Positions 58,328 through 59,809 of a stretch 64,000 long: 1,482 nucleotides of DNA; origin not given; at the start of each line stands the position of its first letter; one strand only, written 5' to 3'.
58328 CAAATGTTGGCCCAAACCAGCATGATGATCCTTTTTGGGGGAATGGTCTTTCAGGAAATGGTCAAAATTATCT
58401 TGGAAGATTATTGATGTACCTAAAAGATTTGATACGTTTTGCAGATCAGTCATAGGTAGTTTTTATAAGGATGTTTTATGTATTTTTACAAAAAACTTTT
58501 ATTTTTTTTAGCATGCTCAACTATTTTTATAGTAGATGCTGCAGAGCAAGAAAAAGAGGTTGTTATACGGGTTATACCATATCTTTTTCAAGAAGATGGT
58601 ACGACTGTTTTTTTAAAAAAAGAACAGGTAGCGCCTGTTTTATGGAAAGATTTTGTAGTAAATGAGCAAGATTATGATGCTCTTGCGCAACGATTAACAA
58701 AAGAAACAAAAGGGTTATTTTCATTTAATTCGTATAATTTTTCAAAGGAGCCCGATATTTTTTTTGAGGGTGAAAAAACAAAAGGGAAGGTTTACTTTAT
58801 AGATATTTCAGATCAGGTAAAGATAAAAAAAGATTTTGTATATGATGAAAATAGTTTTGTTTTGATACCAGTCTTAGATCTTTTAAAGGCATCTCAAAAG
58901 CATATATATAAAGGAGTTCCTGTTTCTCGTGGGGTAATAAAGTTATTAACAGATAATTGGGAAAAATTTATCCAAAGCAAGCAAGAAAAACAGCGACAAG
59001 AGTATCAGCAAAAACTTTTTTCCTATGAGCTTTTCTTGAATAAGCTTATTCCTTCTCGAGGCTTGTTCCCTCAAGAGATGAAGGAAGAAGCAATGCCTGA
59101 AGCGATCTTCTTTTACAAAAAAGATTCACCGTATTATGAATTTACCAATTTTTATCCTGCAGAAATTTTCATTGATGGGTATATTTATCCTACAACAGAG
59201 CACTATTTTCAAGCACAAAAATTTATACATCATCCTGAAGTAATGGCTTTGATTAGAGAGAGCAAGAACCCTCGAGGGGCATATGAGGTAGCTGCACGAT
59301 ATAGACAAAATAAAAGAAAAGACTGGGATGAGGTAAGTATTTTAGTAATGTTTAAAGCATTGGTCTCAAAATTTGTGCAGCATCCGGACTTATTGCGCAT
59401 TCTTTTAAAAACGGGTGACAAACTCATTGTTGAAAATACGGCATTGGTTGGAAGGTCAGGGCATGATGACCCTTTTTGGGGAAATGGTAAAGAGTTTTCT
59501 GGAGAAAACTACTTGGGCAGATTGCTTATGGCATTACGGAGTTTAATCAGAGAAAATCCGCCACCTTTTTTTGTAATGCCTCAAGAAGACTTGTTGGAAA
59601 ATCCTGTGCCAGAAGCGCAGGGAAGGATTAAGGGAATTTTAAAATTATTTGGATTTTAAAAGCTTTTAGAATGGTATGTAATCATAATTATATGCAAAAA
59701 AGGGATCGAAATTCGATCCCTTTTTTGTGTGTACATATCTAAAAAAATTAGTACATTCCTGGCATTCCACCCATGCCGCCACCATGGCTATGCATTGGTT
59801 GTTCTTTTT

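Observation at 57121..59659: Tandem pair of secreted two-domain proteins carrying C-terminal NADAR domains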

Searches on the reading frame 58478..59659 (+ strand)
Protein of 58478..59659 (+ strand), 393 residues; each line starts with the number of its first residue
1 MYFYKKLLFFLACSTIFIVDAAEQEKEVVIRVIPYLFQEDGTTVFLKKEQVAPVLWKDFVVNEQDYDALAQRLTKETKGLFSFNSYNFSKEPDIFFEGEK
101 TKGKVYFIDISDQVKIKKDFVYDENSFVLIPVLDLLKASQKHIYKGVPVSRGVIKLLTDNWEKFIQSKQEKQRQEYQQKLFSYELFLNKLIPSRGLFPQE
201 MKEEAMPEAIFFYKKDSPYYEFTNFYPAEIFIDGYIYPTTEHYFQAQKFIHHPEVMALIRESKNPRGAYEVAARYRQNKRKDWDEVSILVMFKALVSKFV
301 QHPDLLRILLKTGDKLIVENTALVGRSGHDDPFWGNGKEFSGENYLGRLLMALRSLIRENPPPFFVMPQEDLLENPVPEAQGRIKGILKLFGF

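Call 3: search_protein_families(library=pfam, proteins=[window:58478-59659:+], max_evalue=0.01)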
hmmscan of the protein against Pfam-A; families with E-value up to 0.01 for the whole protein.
window:58478-59659:+ (393 aa): 1 family
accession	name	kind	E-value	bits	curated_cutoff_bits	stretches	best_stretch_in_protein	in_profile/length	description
PF08719.17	NADAR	-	3.8e-31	109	35.1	1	211-358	1-163/163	NADAR domain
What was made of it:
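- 59099..59557 (+): P2 NADAR domain, YbiA type (residues 208-360); E241, K248 and E319 conserved. Pfam E 3.8e-31 (call 3).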

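Call 4: search_protein_families(library=ncbifam, proteins=[window:58478-59659:+], max_evalue=0.01)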
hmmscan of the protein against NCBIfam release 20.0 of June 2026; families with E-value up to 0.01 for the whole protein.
window:58478-59659:+ (393 aa): 2 families
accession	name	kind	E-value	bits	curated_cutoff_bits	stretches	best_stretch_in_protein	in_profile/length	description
TIGR02464.1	ribofla_fusion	equivalog_domain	1.1e-32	113.5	73.7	1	210-357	1-152/153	riboflavin biosynthesis intermediates N-glycosidase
NF053876.1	DS32_2_antiphage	equivalog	5.8e-24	84.2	240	1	208-361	7-159/181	NADAR family anti-phage protein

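Call 26: find_homologous_proteins(query=A3, max_evalue=0.001)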
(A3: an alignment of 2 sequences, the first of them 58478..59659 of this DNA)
Query A3 (2 sequences) (393 aa, profile of the alignment): 176 proteins with E <= 0.001 among 7858 candidates; the best 120 are listed.
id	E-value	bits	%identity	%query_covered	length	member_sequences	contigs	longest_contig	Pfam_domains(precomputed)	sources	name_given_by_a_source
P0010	1.2e-257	873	53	97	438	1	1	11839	PF08719.18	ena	-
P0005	2.7e-231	786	100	100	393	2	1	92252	PF08719.18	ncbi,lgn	-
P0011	9.9e-78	280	38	94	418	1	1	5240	PF08719.18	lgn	-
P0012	3.3e-45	173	49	38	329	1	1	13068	PF08719.18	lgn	-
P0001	1.2e-43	168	52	38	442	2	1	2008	PF08719.18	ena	-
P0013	1.9e-43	167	47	42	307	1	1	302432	PF08719.18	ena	-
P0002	3.1e-43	166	50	38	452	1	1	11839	PF08719.18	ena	-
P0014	2.0e-42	164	51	38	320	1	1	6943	PF08719.18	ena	-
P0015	2.4e-41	160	44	38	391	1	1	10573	PF08719.18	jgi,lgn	-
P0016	7.0e-41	159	50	38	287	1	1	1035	PF08719.18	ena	-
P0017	8.7e-41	158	50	37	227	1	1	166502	PF08719.18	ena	-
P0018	1.7e-40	157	43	44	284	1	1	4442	PF08719.18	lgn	-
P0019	2.2e-40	157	51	38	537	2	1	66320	PF08719.18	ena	-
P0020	2.2e-40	157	48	38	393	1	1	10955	PF08719.18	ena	-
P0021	2.2e-40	157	46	40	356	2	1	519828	PF08719.18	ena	-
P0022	2.5e-40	157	48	38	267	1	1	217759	PF08719.18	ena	-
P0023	4.0e-40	156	50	37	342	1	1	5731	PF08719.18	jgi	jgi:ribA/ribD-fused uncharacterized protein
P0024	4.3e-40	156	50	37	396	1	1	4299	PF08719.18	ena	-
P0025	4.3e-40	156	50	39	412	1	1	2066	PF08719.18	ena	-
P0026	1.2e-39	155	50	38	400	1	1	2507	PF08719.18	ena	-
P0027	1.9e-39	154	46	41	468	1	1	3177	PF08719.18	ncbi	-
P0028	2.3e-39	154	50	37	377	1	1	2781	PF08719.18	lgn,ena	-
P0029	4.9e-39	153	46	41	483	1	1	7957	PF08719.18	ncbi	-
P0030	5.2e-39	152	49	37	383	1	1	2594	PF08719.18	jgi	jgi:ribA/ribD-fused uncharacterized protein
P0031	8.3e-39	152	49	39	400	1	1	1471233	PF08719.18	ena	-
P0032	9.2e-39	152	49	38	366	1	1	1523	PF08719.18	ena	-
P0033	9.2e-39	152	50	38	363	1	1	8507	PF08719.18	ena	-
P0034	1.0e-38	151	50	37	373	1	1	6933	PF08719.18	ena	-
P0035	1.6e-38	151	48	37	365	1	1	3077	PF08719.18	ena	-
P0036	1.6e-38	151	46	40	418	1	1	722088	PF08719.18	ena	-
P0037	2.6e-38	150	48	38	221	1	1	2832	PF08719.18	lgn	-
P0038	2.8e-38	150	50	37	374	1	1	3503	PF08719.18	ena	-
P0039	3.8e-38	150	48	38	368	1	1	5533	PF08719.18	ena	-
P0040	5.4e-38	149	44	40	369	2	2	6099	PF08719.18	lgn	-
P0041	5.6e-38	149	47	38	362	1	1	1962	PF08719.18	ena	-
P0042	7.8e-38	149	49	37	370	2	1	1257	PF08719.18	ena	-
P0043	8.7e-38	148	47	37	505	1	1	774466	PF08719.18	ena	-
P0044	1.2e-37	148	48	38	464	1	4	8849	PF08719.18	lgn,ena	-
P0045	1.3e-37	148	46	39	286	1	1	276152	PF08719.18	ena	-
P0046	1.5e-37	148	48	39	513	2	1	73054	PF08719.18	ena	-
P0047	1.7e-37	147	28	97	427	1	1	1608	PF08719.18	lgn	-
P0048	2.0e-37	147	45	37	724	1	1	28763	PF08719.18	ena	-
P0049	2.2e-37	147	45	42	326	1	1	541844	PF08719.18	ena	-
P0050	4.2e-37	146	40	48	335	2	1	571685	PF08719.18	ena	-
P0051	5.8e-37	146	47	38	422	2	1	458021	PF08719.18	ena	-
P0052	7.1e-37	145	47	40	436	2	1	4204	PF08719.18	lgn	-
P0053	7.3e-37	145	46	38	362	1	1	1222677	PF08719.18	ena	-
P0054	7.4e-37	145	51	37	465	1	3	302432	PF08719.18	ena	-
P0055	8.0e-37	145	44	39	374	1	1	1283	PF08719.18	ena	-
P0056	8.1e-37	145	46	39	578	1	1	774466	PF08719.18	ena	-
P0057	8.4e-37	145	46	40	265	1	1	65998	PF08719.18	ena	-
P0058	9.1e-37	145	48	38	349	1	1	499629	PF08719.18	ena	-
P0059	1.0e-36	145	49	37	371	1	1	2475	PF08719.18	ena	-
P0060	1.0e-36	145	50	38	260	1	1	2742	PF08719.18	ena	-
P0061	1.1e-36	145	42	41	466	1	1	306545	PF08719.18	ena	-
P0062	1.4e-36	144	43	39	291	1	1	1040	PF08719.18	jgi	-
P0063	1.6e-36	144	45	40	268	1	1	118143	PF08719.18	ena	-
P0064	1.7e-36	144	49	38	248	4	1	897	PF08719.18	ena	-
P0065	1.8e-36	144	43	38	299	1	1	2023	PF08719.18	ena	-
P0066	2.0e-36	144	45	38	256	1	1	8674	PF08719.18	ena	-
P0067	2.3e-36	144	49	37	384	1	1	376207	PF08719.18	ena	-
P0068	2.7e-36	144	43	37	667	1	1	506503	PF08719.18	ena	-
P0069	3.2e-36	143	48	32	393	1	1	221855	PF08719.18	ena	-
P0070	3.8e-36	143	49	37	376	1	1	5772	PF08719.18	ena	-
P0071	4.1e-36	143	48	37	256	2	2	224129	PF08719.18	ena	-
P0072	4.5e-36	143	46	39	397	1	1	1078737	PF08719.18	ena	-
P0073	6.8e-36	142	46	38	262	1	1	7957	PF08719.18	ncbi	-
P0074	7.2e-36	142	46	39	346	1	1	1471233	PF08719.18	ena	-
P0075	7.7e-36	142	46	38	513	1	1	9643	PF08719.18,PF02095.22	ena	-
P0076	1.3e-35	141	46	37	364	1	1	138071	PF08719.18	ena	-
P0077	1.3e-35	141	46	37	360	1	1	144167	PF08719.18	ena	-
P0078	1.3e-35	141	44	46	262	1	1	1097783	PF08719.18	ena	-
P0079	1.4e-35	141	44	40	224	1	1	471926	PF08719.18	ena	-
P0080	1.6e-35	141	42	41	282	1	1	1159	PF08719.18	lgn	-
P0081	1.7e-35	141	48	37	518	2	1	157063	PF08719.18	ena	-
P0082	2.5e-35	140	46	32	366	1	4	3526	PF08719.18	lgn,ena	-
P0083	3.1e-35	140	26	89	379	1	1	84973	PF08719.18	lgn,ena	-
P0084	3.3e-35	140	49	37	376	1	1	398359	PF08719.18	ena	-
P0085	3.5e-35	140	42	38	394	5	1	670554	PF08719.18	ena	-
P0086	4.0e-35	140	43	43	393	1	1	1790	PF08719.18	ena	-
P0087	4.5e-35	139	48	37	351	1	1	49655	PF08719.18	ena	-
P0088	4.5e-35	139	40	47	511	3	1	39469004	PF08719.18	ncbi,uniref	ncbi:uncharacterized protein [Dysidea avara]|uniref:uncharacterized protein isoform X2 n=1 Tax=Dysid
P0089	5.4e-35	139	46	39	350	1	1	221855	PF08719.18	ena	-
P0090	7.5e-35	139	47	37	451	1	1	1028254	PF08719.18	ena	-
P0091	9.8e-35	138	47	38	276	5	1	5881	PF08719.18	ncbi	-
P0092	1.4e-34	138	42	45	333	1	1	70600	PF08719.18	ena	-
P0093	2.1e-34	137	43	46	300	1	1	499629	PF08719.18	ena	-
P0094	2.4e-34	137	41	43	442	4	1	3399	PF08719.18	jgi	jgi:ribA/ribD-fused uncharacterized protein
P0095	2.5e-34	137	45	38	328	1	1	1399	PF08719.18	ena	-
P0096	3.2e-34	137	45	38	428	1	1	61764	PF08719.18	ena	-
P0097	3.5e-34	137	44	38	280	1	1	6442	PF08719.18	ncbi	-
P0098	3.5e-34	137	44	38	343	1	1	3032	PF08719.18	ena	-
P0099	3.9e-34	136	42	43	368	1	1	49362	PF08719.18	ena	-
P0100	4.8e-34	136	46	38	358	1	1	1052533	PF08719.18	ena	-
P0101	5.0e-34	136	44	39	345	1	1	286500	PF08719.18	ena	-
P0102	5.4e-34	136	44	39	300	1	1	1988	PF08719.18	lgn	-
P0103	5.9e-34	136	48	39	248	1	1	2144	PF08719.18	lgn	-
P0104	7.0e-34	136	44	39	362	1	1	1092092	PF08719.18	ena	-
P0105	7.6e-34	135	47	37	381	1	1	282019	PF08719.18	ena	-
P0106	8.5e-34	135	41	44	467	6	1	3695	PF08719.18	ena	-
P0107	9.1e-34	135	47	38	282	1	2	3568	PF08719.18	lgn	-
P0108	1.1e-33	135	44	39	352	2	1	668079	PF08719.18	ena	-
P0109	1.8e-33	134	46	39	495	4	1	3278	PF08719.18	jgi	jgi:ribA/ribD-fused uncharacterized protein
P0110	1.9e-33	134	42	41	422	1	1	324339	PF08719.18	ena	-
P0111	1.9e-33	134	45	39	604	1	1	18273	PF08719.18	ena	-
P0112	3.5e-33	133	44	39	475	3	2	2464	PF08719.18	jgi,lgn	jgi:ribA/ribD-fused uncharacterized protein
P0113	4.2e-33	133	41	41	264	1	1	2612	PF08719.18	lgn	-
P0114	4.4e-33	133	46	38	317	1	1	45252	PF08719.18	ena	-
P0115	5.0e-33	133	44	37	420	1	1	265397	PF08719.18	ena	-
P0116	5.4e-33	133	40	42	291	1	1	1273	PF08719.18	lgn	-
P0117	7.0e-33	132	44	38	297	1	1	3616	PF08719.18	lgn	-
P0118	9.2e-33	132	47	38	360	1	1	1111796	PF08719.18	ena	-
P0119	9.4e-33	132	43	40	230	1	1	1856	PF08719.18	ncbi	-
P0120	1.0e-32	132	41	39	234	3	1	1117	PF08719.18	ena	-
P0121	1.1e-32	132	45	37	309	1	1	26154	PF08719.18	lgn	-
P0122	1.1e-32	132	40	38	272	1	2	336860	PF08719.18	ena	-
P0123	1.2e-32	131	46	37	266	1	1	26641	PF08719.18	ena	-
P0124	1.3e-32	131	33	55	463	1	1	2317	PF08719.18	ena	-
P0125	1.5e-32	131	40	41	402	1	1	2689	PF08719.18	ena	-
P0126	2.0e-32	131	38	46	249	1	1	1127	PF08719.18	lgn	-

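Call 40: search_solved_structures(query=window:58478-59659:+, max_evalue=0.001, show_alignments=3)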
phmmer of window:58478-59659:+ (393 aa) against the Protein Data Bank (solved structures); distinct sequences matched with E-value up to 0.001: 2.
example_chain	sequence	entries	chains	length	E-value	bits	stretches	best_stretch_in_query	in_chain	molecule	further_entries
2b3w_A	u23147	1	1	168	1.9e-23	86.4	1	207-356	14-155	Hypothetical protein ybiA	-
8bau_A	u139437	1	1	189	9e-06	28.2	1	208-338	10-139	NADAR domain-containing protein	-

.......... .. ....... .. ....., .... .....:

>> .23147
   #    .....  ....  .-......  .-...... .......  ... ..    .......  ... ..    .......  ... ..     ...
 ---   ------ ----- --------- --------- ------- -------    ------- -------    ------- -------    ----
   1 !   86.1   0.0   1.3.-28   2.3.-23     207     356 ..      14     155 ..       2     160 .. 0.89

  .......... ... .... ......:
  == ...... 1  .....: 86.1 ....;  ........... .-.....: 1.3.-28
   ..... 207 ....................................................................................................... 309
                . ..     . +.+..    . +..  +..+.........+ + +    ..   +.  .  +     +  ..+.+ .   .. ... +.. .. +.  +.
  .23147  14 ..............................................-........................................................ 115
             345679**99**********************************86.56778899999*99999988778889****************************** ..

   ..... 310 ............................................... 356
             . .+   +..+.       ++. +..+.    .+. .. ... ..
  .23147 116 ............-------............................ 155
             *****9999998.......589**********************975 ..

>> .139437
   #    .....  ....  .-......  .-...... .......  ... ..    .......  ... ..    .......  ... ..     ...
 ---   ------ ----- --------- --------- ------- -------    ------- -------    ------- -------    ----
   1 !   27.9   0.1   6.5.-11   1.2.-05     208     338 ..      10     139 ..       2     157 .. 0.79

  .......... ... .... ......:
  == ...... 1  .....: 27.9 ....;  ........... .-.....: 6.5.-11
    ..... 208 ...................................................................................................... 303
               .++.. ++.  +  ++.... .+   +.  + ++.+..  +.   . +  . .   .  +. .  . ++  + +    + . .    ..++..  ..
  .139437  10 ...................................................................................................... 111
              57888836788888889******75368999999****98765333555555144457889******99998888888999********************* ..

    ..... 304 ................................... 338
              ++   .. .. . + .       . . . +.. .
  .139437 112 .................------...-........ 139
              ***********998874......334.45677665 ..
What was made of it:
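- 59099..59557 (+): Best PDB sequence hit is E. coli YbiA at 1.9e-23, and the alignment to 8bau places the Glu residues (call 40).
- Closest known: YbiA-type NADAR hydrolases. Same: The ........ Glu/Lys and the subfamily-defining second Glu are conserved (call 40).
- Both proteins pass the NCBIfam TIGR02464 cutoff for 'riboflavin biosynthesis intermediates N-glycosidase' (call 4), and the closest solved sequence is E. coli YbiA (call 40).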

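Call 59: predict_structure(alignment_id=A6)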
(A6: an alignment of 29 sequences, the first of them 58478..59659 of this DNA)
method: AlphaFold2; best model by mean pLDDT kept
length: 393 residues; sequences in the alignment: 29
mean_pLDDT: 88.4   pTM: 0.81
mean pLDDT of the five models: 88.4, 86.8, 86.1, 85.4, 82.9
residues with pLDDT >= 90: 281; 70-90: 68; 50-70: 28; < 50: 16
segments of 3 or more residues with pLDDT < 50: 375-385, 387-389
pLDDT, mean of each block of 10 residues (from residue 1): 75 62 83 92 94 93 92 96 93 92 95 89 95 84 89 93 92 94 82 81 95 92 97 97 98 98 97 98 95 98 95 95 79 94 95 94 81 50 45 46
secondary structure, 60 per line:
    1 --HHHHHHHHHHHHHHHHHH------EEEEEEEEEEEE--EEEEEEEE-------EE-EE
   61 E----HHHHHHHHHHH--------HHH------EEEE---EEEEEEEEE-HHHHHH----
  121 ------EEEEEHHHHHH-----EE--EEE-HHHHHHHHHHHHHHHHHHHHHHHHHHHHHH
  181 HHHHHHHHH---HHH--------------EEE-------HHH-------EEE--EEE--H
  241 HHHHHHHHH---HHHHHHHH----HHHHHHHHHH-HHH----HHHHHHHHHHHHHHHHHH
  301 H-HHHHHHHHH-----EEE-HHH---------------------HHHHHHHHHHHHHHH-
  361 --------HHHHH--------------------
elements in order: H3-20 E27-38 E41-48 E59-61 H66-76 E94-97 E101-109 H111-116 E127-131 H132-137 E147-149 H151-189 E210-212 E230-232 E235-237 H240-249 H253-260 H265-274 H283-301 H303-311 E317-319 H345-359 H369-373

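Call 62: fold_search(model_id=the predicted structure, library=pdb)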
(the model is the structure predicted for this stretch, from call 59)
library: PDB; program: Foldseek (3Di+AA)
matches with E <= 10: 326; with E <= 0.001: 3
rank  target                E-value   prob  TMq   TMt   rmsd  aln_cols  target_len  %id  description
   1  2b3w_MODEL_1_A        6.1e-10  1.00  0.35  0.79   7.2       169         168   36  NMR structure of the E.coli protein YbiA, Northeast Structural Genomics target ET24. (released 2005-11-01)
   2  8bau                  2.9e-07  1.00  0.33  0.67   2.8       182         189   24  Phytophthora nicotianae var. parasitica NADAR in complex with ADP-ribose (released 2023-07-12)
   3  3q91_B                4.9e-04  1.00  0.23  0.59   4.7       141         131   11  Crystal Structure of Human Uridine Diphosphate Glucose Pyrophosphatase (NUDT14) (released 2011-02-16)
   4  3i9x                  1.2e-03  1.00  0.27  0.61   4.0       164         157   13  Crystal structure of a mutT/nudix family protein from Listeria innocua (released 2009-07-28)
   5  5kq1_E                2.4e-03  1.00  0.27  0.42   5.1       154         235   16  Crystal structure of S. pombe Dcp1/Dcp2 in complex with H. sapiens PNRC2 (released 2016-10-05)
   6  3q91_C                2.4e-03  1.00  0.23  0.52   5.2       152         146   10  Crystal Structure of Human Uridine Diphosphate Glucose Pyrophosphatase (NUDT14) (released 2011-02-16)
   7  3q91_D                2.5e-03  1.00  0.23  0.51   5.2       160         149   11  Crystal Structure of Human Uridine Diphosphate Glucose Pyrophosphatase (NUDT14) (released 2011-02-16)
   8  5kq4_E                2.8e-03  1.00  0.26  0.41   5.1       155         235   16  Crystal structure of S. pombe Dcp1/Dcp2 in complex with H. sapiens PNRC2 and synthetic cap analog (released 2016-10-05)
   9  5kq1_B                3.0e-03  1.00  0.28  0.43   4.6       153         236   18  Crystal structure of S. pombe Dcp1/Dcp2 in complex with H. sapiens PNRC2 (released 2016-10-05)
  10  6am0_A                3.0e-03  1.00  0.29  0.42   7.5       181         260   12  Crystal structure of K. lactis Edc1-Dcp1-Dcp2-Edc3 decapping complex with synthetic cap substrate analog (released 2018-03-21)
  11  8fay_D                3.0e-03  1.00  0.23  0.23   4.7       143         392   11  Human MUTYH adenine glycosylase bound to DNA containing a transition state analog (1N) paired with d(8-oxo-G) (released 2024-05-29)
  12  4ktb_D                4.2e-03  1.00  0.24  0.53   5.0       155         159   14  The crystal structure of posible asymmetric diadenosine tetraphosphate (Ap(4)A) hydrolases from Jonesia denitrificans  (released 2013-06-05)
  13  4ktb_A                4.2e-03  1.00  0.24  0.51   5.5       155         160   14  The crystal structure of posible asymmetric diadenosine tetraphosphate (Ap(4)A) hydrolases from Jonesia denitrificans  (released 2013-06-05)
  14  8fay_A                4.5e-03  1.00  0.23  0.23   4.8       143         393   11  Human MUTYH adenine glycosylase bound to DNA containing a transition state analog (1N) paired with d(8-oxo-G) (released 2024-05-29)
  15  3q91_A                4.5e-03  1.00  0.24  0.55   4.8       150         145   12  Crystal Structure of Human Uridine Diphosphate Glucose Pyrophosphatase (NUDT14) (released 2011-02-16)
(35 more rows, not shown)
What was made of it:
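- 58547..58972 (+): P2 Nudix-fold domain with a degenerate Nudix box (residues 24-165). Foldseek hits to NUDT14, Dcp2, the MUTYH Nudix-like domain and AraR (call 62).
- On NADAR superfamily (Pfam PF08719 / DUF1768): Foldseek E 6e-10 and 3e-7 for P2 (call 62).
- On Nudix hydrolase superfamily: Foldseek probability 1.0 to NUDT14, Dcp2 and 3i9x (call 62).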

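Call 64: find_encoding_contigs(protein=P0083, flank=8000, max_places=2)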
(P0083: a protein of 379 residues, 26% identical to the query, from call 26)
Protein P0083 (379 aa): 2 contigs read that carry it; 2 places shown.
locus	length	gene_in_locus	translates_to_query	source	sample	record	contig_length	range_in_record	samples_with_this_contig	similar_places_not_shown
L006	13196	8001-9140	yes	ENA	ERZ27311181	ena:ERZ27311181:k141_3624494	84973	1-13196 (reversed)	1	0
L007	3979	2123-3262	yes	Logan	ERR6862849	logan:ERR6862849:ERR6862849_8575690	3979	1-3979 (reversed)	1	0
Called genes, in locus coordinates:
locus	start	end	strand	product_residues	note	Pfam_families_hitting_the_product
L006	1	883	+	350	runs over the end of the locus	PF01193:RNA_pol_L, PF01000:RNA_pol_A_bac, PF03118:RNA_pol_A_CTD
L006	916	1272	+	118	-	PF01196:Ribosomal_L17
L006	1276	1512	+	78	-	PF01106:NifU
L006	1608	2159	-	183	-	-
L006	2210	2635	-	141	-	-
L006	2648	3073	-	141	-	-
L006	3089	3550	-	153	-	-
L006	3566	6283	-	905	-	PF02463:SMC_N (weak), PF13476:AAA_23, PF13558:SbcC_Walker_B (weak)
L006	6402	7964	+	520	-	PF01565:FAD_binding_4, PF04030:ALO (weak)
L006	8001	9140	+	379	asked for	PF08719:NADAR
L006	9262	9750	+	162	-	PF00254:FKBP_C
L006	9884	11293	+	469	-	PF02878:PGM_PMM_I, PF02879:PGM_PMM_II, PF02880:PGM_PMM_III, PF00408:PGM_PMM_IV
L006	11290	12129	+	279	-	PF01261:AP_endonuc_2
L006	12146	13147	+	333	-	PF00044:Gp_dh_N, PF02800:Gp_dh_C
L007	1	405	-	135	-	?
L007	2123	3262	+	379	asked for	PF08719:NADAR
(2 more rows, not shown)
